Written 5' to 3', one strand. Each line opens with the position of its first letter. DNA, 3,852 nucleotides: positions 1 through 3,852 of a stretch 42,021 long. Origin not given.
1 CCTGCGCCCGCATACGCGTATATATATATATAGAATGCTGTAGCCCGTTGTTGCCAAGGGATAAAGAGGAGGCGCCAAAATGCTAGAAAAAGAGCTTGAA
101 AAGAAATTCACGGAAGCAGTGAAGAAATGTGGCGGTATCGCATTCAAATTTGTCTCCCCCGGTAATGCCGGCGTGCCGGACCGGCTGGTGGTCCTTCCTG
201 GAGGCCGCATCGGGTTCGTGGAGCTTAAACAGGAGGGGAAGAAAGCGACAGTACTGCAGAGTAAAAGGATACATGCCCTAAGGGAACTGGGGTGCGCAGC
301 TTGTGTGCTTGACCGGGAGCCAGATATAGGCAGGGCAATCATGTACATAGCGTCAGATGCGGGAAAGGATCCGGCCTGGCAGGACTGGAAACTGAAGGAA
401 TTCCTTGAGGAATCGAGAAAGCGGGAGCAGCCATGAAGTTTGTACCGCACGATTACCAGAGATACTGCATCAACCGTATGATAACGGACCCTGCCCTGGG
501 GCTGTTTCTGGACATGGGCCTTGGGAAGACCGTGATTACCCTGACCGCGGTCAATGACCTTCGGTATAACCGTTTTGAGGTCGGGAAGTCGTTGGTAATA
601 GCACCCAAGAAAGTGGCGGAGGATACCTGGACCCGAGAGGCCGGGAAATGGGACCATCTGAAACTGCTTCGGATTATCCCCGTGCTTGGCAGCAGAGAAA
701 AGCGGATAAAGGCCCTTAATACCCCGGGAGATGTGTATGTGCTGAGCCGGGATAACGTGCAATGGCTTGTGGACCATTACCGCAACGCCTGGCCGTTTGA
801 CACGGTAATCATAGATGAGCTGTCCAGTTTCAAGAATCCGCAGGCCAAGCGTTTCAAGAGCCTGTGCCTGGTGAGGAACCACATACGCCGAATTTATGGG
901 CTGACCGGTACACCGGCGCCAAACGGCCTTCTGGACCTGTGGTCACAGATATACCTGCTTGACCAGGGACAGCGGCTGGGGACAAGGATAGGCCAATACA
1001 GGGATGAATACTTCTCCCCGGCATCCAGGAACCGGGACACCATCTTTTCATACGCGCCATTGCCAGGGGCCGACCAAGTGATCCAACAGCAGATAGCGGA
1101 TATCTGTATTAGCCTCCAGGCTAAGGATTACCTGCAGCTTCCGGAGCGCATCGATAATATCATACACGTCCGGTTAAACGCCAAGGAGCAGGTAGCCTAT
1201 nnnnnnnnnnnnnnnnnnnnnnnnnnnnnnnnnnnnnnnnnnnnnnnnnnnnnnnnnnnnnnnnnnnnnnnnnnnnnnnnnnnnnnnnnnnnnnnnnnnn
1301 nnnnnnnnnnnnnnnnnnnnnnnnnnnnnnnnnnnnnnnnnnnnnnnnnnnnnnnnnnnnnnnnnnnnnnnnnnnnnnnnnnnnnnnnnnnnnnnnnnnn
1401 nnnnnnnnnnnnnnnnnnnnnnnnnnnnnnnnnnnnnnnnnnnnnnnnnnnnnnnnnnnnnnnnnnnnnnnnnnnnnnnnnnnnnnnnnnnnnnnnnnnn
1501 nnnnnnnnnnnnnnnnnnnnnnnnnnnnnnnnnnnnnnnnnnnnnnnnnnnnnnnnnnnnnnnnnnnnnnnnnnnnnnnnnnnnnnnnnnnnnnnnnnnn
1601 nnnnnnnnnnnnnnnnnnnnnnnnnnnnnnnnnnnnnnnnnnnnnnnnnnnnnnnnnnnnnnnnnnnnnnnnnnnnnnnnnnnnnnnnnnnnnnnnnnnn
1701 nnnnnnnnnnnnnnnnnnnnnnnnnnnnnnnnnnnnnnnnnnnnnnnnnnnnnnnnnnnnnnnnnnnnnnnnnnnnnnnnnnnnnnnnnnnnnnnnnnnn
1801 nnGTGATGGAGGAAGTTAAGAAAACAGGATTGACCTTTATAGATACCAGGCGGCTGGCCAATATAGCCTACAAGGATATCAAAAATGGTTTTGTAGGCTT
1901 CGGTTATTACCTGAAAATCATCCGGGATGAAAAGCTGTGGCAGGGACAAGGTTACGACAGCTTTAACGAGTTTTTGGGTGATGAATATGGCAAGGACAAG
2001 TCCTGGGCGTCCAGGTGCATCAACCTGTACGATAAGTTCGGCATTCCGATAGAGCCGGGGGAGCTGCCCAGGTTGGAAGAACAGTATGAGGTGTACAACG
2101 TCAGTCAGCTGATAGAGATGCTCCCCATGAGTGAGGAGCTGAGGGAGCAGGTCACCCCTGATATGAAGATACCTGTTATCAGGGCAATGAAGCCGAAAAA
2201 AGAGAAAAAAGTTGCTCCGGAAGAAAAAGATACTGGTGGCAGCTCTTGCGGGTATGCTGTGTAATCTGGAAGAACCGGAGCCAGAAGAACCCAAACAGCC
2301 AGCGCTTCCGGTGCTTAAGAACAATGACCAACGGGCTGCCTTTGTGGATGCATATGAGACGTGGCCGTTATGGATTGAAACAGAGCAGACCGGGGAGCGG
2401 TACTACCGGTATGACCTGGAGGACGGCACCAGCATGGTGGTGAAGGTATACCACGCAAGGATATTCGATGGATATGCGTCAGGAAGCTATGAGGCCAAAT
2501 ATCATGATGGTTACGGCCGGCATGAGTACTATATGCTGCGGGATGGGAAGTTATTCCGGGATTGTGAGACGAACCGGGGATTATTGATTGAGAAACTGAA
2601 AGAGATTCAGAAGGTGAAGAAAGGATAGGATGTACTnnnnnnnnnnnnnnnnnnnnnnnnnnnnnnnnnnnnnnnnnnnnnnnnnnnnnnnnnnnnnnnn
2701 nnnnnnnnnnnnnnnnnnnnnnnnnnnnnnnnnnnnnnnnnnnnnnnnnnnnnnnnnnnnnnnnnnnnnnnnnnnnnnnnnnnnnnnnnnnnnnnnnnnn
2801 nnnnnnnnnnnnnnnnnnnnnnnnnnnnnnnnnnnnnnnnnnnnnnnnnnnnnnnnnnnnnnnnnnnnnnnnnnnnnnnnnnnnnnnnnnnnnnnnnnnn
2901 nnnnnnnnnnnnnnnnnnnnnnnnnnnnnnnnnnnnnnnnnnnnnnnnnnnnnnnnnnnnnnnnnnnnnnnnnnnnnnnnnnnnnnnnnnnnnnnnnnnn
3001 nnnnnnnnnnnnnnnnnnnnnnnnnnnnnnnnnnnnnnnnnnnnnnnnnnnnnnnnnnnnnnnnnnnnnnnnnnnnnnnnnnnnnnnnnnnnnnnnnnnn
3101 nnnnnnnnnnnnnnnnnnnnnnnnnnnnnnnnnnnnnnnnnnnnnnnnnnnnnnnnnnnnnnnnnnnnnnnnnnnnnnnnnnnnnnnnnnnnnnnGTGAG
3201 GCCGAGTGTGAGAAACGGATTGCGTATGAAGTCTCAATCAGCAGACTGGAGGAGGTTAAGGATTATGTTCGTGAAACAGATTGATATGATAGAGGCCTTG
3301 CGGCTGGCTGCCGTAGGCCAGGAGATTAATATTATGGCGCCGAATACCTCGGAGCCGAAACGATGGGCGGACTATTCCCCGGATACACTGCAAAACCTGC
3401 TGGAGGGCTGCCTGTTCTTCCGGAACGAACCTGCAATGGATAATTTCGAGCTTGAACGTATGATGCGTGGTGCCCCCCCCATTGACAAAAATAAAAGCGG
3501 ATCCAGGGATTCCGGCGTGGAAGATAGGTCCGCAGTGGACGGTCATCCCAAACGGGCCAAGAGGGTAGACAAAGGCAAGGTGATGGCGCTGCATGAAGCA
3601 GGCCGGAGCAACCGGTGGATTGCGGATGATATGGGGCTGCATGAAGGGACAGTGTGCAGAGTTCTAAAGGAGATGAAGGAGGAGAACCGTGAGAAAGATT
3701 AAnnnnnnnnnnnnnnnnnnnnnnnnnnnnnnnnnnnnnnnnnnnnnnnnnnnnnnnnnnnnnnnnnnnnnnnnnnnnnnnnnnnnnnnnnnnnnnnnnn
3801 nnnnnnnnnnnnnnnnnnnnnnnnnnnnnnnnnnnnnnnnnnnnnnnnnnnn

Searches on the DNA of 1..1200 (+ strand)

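Call 7: search_dna_similar(query=window:1-1200:+, collection=phages, mode=near, max_rows=20)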
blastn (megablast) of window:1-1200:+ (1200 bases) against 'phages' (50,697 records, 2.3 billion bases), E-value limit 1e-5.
No match.

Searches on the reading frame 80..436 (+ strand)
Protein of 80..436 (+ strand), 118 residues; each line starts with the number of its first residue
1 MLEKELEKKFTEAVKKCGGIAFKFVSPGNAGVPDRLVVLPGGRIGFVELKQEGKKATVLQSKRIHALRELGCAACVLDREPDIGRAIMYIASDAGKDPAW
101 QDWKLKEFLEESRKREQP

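Call 9: search_protein_families(library=pfam, proteins=[window:80-436:+])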
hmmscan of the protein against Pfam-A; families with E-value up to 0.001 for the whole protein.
window:80-436:+ (118 aa): 0 families

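Call 21: search_protein_families(library=phrogs, proteins=[window:80-436:+])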
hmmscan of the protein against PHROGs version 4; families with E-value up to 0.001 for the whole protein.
window:80-436:+ (118 aa): 3 families
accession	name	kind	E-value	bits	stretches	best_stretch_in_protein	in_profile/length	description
phrog_93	-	DNA, RNA and nucleotide metabolism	4.1e-25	89.5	1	1-95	352-446/613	endonuclease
phrog_824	-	unknown function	3e-05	25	1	30-76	112-160/265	-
phrog_5702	-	DNA, RNA and nucleotide metabolism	0.00017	22.5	1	30-75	5-51/70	Holliday junction resolvase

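Call 24: search_protein_families(library=pfam, proteins=[window:80-436:+], max_evalue=1)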
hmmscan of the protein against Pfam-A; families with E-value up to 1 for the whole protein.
window:80-436:+ (118 aa): 3 families
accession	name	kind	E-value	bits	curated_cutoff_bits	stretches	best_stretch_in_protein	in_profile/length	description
PF20920.2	DAXX_hist_bd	-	0.001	19.4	27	1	79-116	34-71/84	Death domain-associated protein 6, histone binding domain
PF08774.17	VRR_NUC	-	0.014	15.9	23.8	1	27-77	59-112/116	VRR-NUC domain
PF16786.11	RecA_dep_nuc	-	0.22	12.1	26.9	1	56-82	1-27/103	Recombination enhancement, RecA-dependent nuclease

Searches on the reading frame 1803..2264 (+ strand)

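Call 9: search_protein_families(library=pfam, proteins=[window:1803-2264:+])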
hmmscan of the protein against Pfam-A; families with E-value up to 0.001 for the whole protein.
window:1803-2264:+ (153 aa): 0 families

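Call 21: search_protein_families(library=phrogs, proteins=[window:1803-2264:+])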
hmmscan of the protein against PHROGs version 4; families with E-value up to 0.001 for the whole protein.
window:1803-2264:+ (153 aa): 2 families
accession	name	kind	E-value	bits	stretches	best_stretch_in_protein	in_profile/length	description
phrog_15077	-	unknown function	3.2e-37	130.2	1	2-139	1-135/546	-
phrog_6963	-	unknown function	7.9e-05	23.3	1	16-68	24-76/283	-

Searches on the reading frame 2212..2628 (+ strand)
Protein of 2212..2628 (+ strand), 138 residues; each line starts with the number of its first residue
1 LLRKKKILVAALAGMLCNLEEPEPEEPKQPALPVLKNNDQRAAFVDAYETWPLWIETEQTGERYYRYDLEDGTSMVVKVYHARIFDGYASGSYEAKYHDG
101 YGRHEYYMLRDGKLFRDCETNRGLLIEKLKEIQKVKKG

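Call 21: search_protein_families(library=phrogs, proteins=[window:2212-2628:+])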
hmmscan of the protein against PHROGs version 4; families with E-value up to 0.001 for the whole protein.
window:2212-2628:+ (138 aa): 1 family
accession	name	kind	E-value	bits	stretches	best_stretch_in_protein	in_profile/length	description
phrog_15077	-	unknown function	2.5e-28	100.8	1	2-136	405-545/546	-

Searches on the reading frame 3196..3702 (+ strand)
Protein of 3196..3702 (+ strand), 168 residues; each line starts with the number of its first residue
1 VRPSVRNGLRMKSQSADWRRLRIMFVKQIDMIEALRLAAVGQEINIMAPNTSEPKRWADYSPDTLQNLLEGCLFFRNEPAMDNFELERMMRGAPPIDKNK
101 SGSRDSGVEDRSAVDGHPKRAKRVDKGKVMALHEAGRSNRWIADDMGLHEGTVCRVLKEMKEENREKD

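Call 21: search_protein_families(library=phrogs, proteins=[window:3196-3702:+])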
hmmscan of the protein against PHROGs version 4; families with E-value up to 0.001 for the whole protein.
window:3196-3702:+ (168 aa): 1 family
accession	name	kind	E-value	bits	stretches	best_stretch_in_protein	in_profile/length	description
phrog_3855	-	DNA, RNA and nucleotide metabolism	9.1e-05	23.8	1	119-162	63-105/115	HTH DNA binding protein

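Call 24: search_protein_families(library=pfam, proteins=[window:3196-3702:+], max_evalue=1)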
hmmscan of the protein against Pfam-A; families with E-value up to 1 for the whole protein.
window:3196-3702:+ (168 aa): 4 families
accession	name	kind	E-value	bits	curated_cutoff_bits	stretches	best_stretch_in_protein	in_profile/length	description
PF13551.12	HTH_29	-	0.00016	22.1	28.1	1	128-164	3-40/64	Winged helix-turn helix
PF13384.12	HTH_23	-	0.00073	19.7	24.6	1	121-163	2-44/50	Homeodomain-like domain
PF13936.12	HTH_38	-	0.0043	17.2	27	1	130-158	14-42/44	Helix-turn-helix domain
PF00196.25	GerE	-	0.022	14.9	23.5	1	128-153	9-34/57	Bacterial regulatory proteins, luxR family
